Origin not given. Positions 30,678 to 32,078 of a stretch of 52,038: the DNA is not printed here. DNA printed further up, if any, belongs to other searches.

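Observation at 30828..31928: The tubulin/FtsZ-like protein keeps catalytic and polymerisation loops but has an unrecognisable C-terminal half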

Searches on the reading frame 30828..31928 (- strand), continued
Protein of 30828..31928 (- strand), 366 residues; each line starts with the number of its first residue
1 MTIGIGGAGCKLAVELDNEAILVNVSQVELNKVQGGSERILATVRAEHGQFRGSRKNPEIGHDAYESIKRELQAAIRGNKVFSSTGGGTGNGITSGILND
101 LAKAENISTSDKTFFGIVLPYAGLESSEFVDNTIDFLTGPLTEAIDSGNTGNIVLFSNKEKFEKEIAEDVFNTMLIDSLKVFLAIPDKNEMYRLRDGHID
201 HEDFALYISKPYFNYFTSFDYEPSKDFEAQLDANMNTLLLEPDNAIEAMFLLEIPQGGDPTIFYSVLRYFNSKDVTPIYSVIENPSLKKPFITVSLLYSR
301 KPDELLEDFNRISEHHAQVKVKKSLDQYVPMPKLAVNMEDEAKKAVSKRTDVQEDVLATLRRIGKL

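Call 40: search_protein_families(library=pfam, proteins=[P0161, P0164, P0166, P0168, P0169, P0170, P0176, P0181, P0121, P0123], max_evalue=0.01)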
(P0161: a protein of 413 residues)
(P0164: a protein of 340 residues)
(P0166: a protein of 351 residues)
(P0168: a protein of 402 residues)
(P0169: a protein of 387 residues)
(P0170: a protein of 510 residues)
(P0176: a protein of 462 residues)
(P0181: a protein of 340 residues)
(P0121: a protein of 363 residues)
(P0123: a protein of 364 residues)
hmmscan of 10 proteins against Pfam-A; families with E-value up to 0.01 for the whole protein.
P0161 (413 aa): 4 families
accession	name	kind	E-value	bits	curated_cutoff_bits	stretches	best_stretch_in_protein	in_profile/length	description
PF00091.31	Tubulin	-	8.2e-17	62.5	33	1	32-166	46-186/190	Tubulin/FtsZ family, GTPase domain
PF13809.12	Tubulin_2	-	4.7e-06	26.5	27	1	60-237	116-289/356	Tubulin like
PF22340.1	TubZ_C_3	-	2.8e-05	24.5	27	1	242-310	26-85/88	Tubulin-like protein TubZ, C-terminal domain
PF03446.21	NAD_binding_2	-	0.0099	16.3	21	0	9-46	1-38/161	NAD binding domain of 6-phosphogluconate dehydrogenase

P0164 (340 aa): 3 families
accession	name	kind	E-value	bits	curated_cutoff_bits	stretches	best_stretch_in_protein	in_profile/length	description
PF00091.31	Tubulin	-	3.9e-14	53.8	33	1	7-156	4-182/190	Tubulin/FtsZ family, GTPase domain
PF22340.1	TubZ_C_3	-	3e-06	27.6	27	1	194-277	4-87/88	Tubulin-like protein TubZ, C-terminal domain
PF13809.12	Tubulin_2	-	5.3e-06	26.4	27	1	82-180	160-269/356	Tubulin like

P0166 (351 aa): 3 families
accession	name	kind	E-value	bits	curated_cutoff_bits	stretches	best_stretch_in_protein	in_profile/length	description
PF00091.31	Tubulin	-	3.7e-13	50.6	33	1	8-163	3-184/190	Tubulin/FtsZ family, GTPase domain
PF22340.1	TubZ_C_3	-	1e-07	32.3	27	1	197-285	1-88/88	Tubulin-like protein TubZ, C-terminal domain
PF13809.12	Tubulin_2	-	0.0053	16.5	27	0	54-150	132-233/356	Tubulin like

P0168 (402 aa): 2 families
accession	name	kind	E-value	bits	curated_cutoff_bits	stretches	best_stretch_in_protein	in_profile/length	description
PF00091.31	Tubulin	-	9.5e-09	36.2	33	1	4-174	2-185/190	Tubulin/FtsZ family, GTPase domain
PF13809.12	Tubulin_2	-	0.0011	18.8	27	1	66-167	136-234/356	Tubulin like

P0169 (387 aa): 2 families
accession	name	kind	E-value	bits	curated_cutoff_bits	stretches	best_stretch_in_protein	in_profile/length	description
PF00091.31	Tubulin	-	2.6e-12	47.9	33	1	7-172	3-184/190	Tubulin/FtsZ family, GTPase domain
PF13809.12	Tubulin_2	-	0.00018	21.3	27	1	84-214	137-286/356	Tubulin like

P0170 (510 aa): 4 families
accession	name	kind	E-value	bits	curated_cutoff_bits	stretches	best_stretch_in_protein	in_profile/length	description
PF00091.31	Tubulin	-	1.2e-21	78.3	33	1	186-355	2-188/190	Tubulin/FtsZ family, GTPase domain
PF13809.12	Tubulin_2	-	6.6e-08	32.6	27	1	235-325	113-224/356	Tubulin like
PF22453.1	TubZ-like_C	-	0.0002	21.8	26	1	380-507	3-134/144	Tubulin/FtsZ-like protein TubZ-like, C-terminal domain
PF01488.26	Shikimate_DH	-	0.0042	17.6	24.3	0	183-221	12-50/138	Shikimate / quinate 5-dehydrogenase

P0176 (462 aa): 3 families
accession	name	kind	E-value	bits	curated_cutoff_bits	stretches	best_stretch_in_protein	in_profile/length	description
PF00091.31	Tubulin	-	1.7e-16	61.5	33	1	77-238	5-189/190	Tubulin/FtsZ family, GTPase domain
PF22453.1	TubZ-like_C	-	4.3e-10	40.2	26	1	272-401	12-144/144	Tubulin/FtsZ-like protein TubZ-like, C-terminal domain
PF02826.25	2-Hacid_dh_C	-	0.001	18.9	25.1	1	51-107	16-72/178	D-isomer specific 2-hydroxyacid dehydrogenase, NAD binding domain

P0181 (340 aa): 3 families
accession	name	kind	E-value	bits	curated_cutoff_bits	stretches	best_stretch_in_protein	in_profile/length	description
PF00091.31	Tubulin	-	3.2e-16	60.6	33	1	5-160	2-185/190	Tubulin/FtsZ family, GTPase domain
PF22340.1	TubZ_C_3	-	8.6e-12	45.4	27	1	193-274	1-87/88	Tubulin-like protein TubZ, C-terminal domain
PF13809.12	Tubulin_2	-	9.4e-07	28.8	27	1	85-147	163-232/356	Tubulin like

P0121 (363 aa): 2 families
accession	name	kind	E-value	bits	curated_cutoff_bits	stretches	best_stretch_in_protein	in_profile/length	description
PF00091.31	Tubulin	-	3.1e-08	34.6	33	1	2-136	4-166/190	Tubulin/FtsZ family, GTPase domain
PF13809.12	Tubulin_2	-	0.00013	21.8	27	0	81-138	166-229/356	Tubulin like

P0123 (364 aa): 1 family
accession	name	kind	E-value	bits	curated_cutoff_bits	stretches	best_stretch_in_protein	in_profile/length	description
PF00091.31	Tubulin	-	2e-08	35.2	33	1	20-104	47-138/190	Tubulin/FtsZ family, GTPase domain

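Call 46: find_related_loci(query=A1, collection=genome_contigs, flank=4000)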
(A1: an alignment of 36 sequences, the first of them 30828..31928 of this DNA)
Query A1 (366 aa) in genome_contigs; peptide patterns used: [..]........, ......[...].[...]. (x = any residue, [..] = any of these).
224 stretches matched a pattern; 107 encode a relative of the query (tblastn E <= 1e-3); the best 80 are kept; 80 distinct loci.
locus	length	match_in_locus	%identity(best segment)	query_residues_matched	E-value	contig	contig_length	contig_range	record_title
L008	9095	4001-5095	70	1-366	7e-180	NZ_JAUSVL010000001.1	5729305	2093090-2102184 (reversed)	Oligosphaera ethanolica strain DSM 24202 Ga0449375_01, whole genome shotgun sequence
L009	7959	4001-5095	70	1-366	7e-180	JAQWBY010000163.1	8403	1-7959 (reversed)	MAG: Lentisphaeria bacterium isolate STF2_230 NODE_27260_length_8403_cov_11.370348_Sandtown_F2, whole genome shotgun seq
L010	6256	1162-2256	71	1-366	4e-169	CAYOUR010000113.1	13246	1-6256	MAG TPA_asm: uncultured Lentisphaeraceae bacterium isolate SRP192927_co3_863 genome assembly, contig: NODE_11186_length_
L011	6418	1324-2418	69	1-366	3e-165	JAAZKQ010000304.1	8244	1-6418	MAG: Lentisphaerae bacterium isolate AS22ysBPME_35 95263_AS22, whole genome shotgun sequence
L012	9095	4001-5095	70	1-366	6e-165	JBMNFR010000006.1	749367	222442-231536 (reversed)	MAG: Lentisphaeria bacterium isolate SBF912LR0HQ0165 contig_42347, whole genome shotgun sequence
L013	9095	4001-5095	69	1-366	3e-163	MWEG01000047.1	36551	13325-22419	MAG: Lentisphaerae bacterium ADurb.Bin082 BWX73_contig000047, whole genome shotgun sequence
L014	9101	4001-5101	65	1-366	2e-162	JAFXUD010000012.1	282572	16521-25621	MAG: Victivallales bacterium isolate RGIG6748 Sheep_Rumen-3__c285010, whole genome shotgun sequence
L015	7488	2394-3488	69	1-366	5e-161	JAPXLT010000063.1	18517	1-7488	MAG: Lentisphaeria bacterium isolate binned_ad_5.23 NODE_2978_length_18517_cov_2.525068, whole genome shotgun sequence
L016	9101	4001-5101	65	1-366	6e-160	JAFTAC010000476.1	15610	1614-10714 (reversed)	MAG: Victivallales bacterium isolate RGIG3631 Goat_Rumen.Co__c1998362, whole genome shotgun sequence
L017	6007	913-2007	68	1-366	1e-159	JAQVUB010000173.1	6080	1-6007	MAG: Lentisphaeria bacterium isolate STF1_46 NODE_49361_length_6080_cov_8.662187_Sandtown_F1, whole genome shotgun seque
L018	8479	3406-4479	70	1-359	8e-158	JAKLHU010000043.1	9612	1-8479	MAG: Verrucomicrobia bacterium isolate RA.bin70 RA.bin70_43, whole genome shotgun sequence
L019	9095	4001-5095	67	1-366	2e-156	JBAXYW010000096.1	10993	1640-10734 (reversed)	MAG: Lentisphaeria bacterium isolate SO_2016_CLC_T1_27 scaffold06415_PH3_Jul14_2016, whole genome shotgun sequence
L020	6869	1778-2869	67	1-366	2e-156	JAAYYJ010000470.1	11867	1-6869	MAG: Oligosphaeraceae bacterium isolate AS06rmzACSIP_218 637502_AS06, whole genome shotgun sequence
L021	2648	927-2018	67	1-366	9e-166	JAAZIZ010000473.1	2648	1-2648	MAG: Lentisphaerae bacterium isolate AS21ysBPME_182 290877_AS21, whole genome shotgun sequence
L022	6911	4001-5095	65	1-366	2e-154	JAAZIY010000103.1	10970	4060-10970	MAG: Lentisphaerae bacterium isolate AS21ysBPME_166 39524_AS21, whole genome shotgun sequence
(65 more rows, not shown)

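Call 63: search_protein_families(library=pfam, alignment_id=A5, max_evalue=0.001)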
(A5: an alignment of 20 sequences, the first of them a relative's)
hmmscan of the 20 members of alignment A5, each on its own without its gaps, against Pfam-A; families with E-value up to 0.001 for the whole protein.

A. member 1, P0161 (413 aa): 3 families
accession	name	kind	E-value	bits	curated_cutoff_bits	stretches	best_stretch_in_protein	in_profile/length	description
PF00091.31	Tubulin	-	8.2e-17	62.5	33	1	32-166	46-186/190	Tubulin/FtsZ family, GTPase domain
PF13809.12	Tubulin_2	-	4.7e-06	26.5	27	1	60-237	116-289/356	Tubulin like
PF22340.1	TubZ_C_3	-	2.8e-05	24.5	27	1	242-310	26-85/88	Tubulin-like protein TubZ, C-terminal domain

B. families by the number of members that match (of 20 scanned): 6 families
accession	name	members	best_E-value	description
PF00091.31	Tubulin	20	1.7e-43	Tubulin/FtsZ family, GTPase domain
PF13809.12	Tubulin_2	13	6.6e-08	Tubulin like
PF22340.1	TubZ_C_3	7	2.9e-14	Tubulin-like protein TubZ, C-terminal domain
PF22453.1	TubZ-like_C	2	4.3e-10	Tubulin/FtsZ-like protein TubZ-like, C-terminal domain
PF12327.13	FtsZ_C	1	3.2e-05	FtsZ family, C-terminal domain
PF10151.14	TMEM214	1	0.00066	TMEM214, C-terminal, caspase 4 activator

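Call 66: search_solved_structures(query=A5, max_evalue=0.001)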
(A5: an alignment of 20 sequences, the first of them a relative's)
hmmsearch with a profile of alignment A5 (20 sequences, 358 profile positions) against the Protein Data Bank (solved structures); distinct sequences matched with E-value up to 0.001: 236 (the best 60 are shown).
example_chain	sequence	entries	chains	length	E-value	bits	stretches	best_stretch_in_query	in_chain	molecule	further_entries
3v3t_A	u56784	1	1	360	1.4e-75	258.1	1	1-357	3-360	Cell division GTPase FtsZ, diverged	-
4xcq_A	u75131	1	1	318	5.3e-75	256.2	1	1-312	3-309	TubZ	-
1fsz_A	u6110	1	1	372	2.2e-50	175.2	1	3-231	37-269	FTSZ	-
1w58_1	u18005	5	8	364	2.3e-50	175.2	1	3-231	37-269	CELL DIVISION PROTEIN FTSZ HOMOLOG 1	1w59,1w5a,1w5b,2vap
1w5e_A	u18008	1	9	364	3.1e-50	174.8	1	3-231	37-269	FTSZ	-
2r6r_1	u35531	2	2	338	1.4e-48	169.4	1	5-248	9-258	Cell division protein ftsZ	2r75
9v7v_A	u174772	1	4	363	4.2e-45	157.9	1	3-311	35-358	Cell division protein FtsZ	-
2vam_A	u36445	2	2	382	9e-44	153.5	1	5-312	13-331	CELL DIVISION PROTEIN FTSZ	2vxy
7yop_A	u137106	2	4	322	2.3e-43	152.2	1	5-290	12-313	Cell division protein FtsZ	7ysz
8grw_A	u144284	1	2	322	3.2e-43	151.7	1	5-290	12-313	Cell division protein FtsZ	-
3zid_A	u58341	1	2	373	1e-42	150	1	5-303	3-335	TUBULIN/FTSZ, GTPASE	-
3wgj_A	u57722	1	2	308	2.8e-42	148.6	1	5-238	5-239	Cell division protein FtsZ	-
4u39_A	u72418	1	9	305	2.9e-42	148.6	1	5-239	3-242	Cell division protein FtsZ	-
2rhh_A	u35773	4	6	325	2.9e-42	148.5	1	5-240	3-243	Cell Division Protein ftsZ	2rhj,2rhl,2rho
5xdv_A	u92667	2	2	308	4.7e-42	147.8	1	5-238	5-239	Cell division protein FtsZ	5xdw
2xka_A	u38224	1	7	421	1.1e-20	77.6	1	5-314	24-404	FTSZ/TUBULIN-RELATED PROTEIN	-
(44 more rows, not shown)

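Call 67: search_solved_structures(query=A1, max_evalue=1)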
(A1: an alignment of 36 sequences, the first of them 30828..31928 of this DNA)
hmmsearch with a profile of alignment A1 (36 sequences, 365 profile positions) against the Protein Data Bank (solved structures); distinct sequences matched with E-value up to 1: 105 (the best 60 are shown).
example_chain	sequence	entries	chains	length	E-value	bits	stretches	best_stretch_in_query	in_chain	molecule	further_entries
9v7v_A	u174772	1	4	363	5.3e-07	32.5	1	2-106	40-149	Cell division protein FtsZ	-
4ei7_A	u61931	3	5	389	1.2e-06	31.4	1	15-210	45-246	Plasmid replication protein RepX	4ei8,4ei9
1w5e_A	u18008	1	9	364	4.9e-05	26.1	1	2-102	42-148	FTSZ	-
1w58_1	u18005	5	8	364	5e-05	26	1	2-102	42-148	CELL DIVISION PROTEIN FTSZ HOMOLOG 1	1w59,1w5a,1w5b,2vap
1fsz_A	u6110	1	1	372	5.2e-05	26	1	2-102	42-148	FTSZ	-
3wgk_A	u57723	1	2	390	0.00013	24.6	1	2-94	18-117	Cell division protein FtsZ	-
3wgl_A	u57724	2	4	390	0.00013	24.6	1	2-94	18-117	Cell division protein FtsZ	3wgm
3vo8_A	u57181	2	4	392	0.00013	24.6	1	2-94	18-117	Cell division protein FtsZ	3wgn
4dxd_A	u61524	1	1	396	0.00014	24.6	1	2-94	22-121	Cell division protein FtsZ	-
7ojd_A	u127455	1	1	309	0.00019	24.1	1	2-94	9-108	Cell division protein FtsZ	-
5h5h_A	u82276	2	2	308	0.00021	23.9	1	2-94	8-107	Cell division protein FtsZ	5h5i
4m8i_A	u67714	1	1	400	0.00023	23.8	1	2-94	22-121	Cell division protein FtsZ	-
7ojc_A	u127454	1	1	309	0.00024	23.8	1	2-94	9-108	Cell division protein FtsZ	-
5mn4_A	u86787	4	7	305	0.00024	23.8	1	2-94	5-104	Cell division protein FtsZ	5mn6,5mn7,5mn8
6yd1_A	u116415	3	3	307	0.00024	23.8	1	2-94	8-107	Cell division protein FtsZ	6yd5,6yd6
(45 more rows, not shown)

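Call 70: search_dna_similar(query=window:30828-31928:-, collection=phages, mode=protein, max_evalue=0.01, max_rows=15)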
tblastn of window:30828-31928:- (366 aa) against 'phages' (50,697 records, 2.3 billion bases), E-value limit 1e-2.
No match.

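Call 71: search_dna_similar(query=window:30828-31928:-, collection=plasmids, mode=protein, max_evalue=0.01, max_rows=15)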
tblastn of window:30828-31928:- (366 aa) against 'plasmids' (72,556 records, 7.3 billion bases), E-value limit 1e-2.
No match.

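Call 72: find_related_loci(query=A1, collection=viral_contigs, flank=5000)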
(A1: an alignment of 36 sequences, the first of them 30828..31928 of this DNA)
Query A1 (366 aa) in viral_contigs; peptide patterns used: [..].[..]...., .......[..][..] (x = any residue, [..] = any of these).
239 stretches matched a pattern, but none encodes a relative of the query by tblastn (E <= 1e-3).

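Call 74: search_protein_families(library=phrogs, proteins=[window:30828-31928:-], max_evalue=1)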
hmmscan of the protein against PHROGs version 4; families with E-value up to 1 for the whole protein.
window:30828-31928:- (366 aa): 1 family
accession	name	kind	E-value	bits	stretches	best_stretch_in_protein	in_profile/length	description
phrog_12928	-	head and packaging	0.012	16.4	1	281-356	46-122/186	virion structural protein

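Call 83: fold_search(model_id=the predicted structure, library=viral)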
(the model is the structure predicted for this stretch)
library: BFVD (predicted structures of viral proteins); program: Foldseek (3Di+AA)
matches with E <= 10: 395; with E <= 0.001: 11
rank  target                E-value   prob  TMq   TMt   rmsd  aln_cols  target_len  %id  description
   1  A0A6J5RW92            7.1e-16  1.00  0.72  0.60   5.8       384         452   15  FtsZ Cell division GTPase [uncultured Caudovirales phage]
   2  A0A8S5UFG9            7.1e-15  1.00  0.61  0.58  14.2       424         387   14  Cell division protein [Myoviridae sp. ctcyQ27]
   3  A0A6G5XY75            4.1e-13  1.00  0.57  0.61   6.0       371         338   14  (no name in the UniProt tables at hand)
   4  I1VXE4                1.1e-11  1.00  0.58  0.67   6.7       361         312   14  (no name in the UniProt tables at hand)
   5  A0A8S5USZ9            1.2e-11  1.00  0.60  0.62   7.2       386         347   13  Tubulin [Myoviridae sp. ctijX18]
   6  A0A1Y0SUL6            1.3e-10  1.00  0.58  0.61   6.9       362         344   14  PhuZ [Pseudomonas phage Noxifer]
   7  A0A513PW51            2.2e-10  1.00  0.59  0.66   6.5       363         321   13  Uncharacterized protein [Vibrio phage 2 TSL-2019]
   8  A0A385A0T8            2.2e-10  1.00  0.57  0.63   7.0       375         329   12  (no name in the UniProt tables at hand)
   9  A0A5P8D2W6            4.3e-10  1.00  0.57  0.63   6.1       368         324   11  (no name in the UniProt tables at hand)
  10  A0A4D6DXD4            4.5e-10  1.00  0.55  0.62   6.0       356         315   15  Putative tubulin-like protein [Edwardsiella phage pEt-SU]
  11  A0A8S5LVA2            7.6e-04  0.99  0.25  0.35   8.9       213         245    6  Uncharacterized protein [Siphoviridae sp. ctMaD24]
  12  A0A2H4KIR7            1.0e-02  1.00  0.18  0.42   5.4       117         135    8  (no name in the UniProt tables at hand)
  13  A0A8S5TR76            1.5e-02  0.99  0.18  0.35   4.8       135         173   16  Endodeoxyribonuclease RusA [Siphoviridae sp. ctss15]
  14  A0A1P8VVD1            2.4e-02  0.63  0.17  0.25  17.1       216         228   10  (no name in the UniProt tables at hand)
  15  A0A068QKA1            3.6e-02  0.41  0.16  0.22  13.2       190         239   10  F-box domain-containing protein [Armadillidium vulgare iridescent virus]
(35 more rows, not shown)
